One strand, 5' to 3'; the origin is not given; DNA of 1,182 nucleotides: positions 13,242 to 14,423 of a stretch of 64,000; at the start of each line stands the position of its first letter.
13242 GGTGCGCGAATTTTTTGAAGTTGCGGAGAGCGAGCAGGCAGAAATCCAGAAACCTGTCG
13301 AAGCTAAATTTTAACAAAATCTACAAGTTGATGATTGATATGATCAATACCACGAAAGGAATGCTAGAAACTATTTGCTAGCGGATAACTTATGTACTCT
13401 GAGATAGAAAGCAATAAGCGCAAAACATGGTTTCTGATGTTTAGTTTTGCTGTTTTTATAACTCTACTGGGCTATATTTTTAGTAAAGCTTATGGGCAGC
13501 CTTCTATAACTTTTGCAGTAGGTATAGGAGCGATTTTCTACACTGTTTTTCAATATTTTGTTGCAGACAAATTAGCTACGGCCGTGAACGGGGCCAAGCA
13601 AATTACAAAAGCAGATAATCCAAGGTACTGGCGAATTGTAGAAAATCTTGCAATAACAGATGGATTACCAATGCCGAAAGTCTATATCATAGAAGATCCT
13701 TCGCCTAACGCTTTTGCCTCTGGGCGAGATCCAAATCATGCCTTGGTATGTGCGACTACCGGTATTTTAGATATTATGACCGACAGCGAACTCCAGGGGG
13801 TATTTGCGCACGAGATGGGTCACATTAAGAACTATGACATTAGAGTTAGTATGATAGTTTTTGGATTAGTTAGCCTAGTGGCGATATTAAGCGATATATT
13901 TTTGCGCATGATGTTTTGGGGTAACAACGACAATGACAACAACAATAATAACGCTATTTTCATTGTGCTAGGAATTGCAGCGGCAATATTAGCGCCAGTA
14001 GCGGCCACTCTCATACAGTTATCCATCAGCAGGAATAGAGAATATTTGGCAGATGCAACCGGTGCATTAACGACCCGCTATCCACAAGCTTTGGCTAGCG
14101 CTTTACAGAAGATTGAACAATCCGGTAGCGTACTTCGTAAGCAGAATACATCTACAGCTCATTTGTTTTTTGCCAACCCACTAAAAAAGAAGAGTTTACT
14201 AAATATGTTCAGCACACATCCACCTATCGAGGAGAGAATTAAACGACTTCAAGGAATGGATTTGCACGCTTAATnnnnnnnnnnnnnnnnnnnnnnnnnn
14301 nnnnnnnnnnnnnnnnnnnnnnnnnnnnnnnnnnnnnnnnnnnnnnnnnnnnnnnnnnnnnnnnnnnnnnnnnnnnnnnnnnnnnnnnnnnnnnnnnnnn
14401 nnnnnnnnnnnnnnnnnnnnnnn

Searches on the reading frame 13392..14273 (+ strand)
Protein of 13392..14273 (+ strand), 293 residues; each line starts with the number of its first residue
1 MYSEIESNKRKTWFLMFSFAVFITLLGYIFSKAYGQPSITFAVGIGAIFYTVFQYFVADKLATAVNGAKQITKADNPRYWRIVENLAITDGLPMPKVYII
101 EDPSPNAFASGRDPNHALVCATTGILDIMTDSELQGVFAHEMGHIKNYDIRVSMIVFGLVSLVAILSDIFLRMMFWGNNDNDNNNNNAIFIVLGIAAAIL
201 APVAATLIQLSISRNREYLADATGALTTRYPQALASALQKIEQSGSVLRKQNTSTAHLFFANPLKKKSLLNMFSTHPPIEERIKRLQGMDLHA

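Call 65: search_protein_families(library=pfam, proteins=[window:13392-14273:+], max_evalue=0.001)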
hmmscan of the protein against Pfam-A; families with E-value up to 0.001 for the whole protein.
window:13392-14273:+ (293 aa): 1 family
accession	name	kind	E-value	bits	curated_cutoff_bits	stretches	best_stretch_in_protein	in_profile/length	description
PF01435.24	Peptidase_M48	-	1.1e-34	120.4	20.3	1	76-289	4-185/186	Peptidase family M48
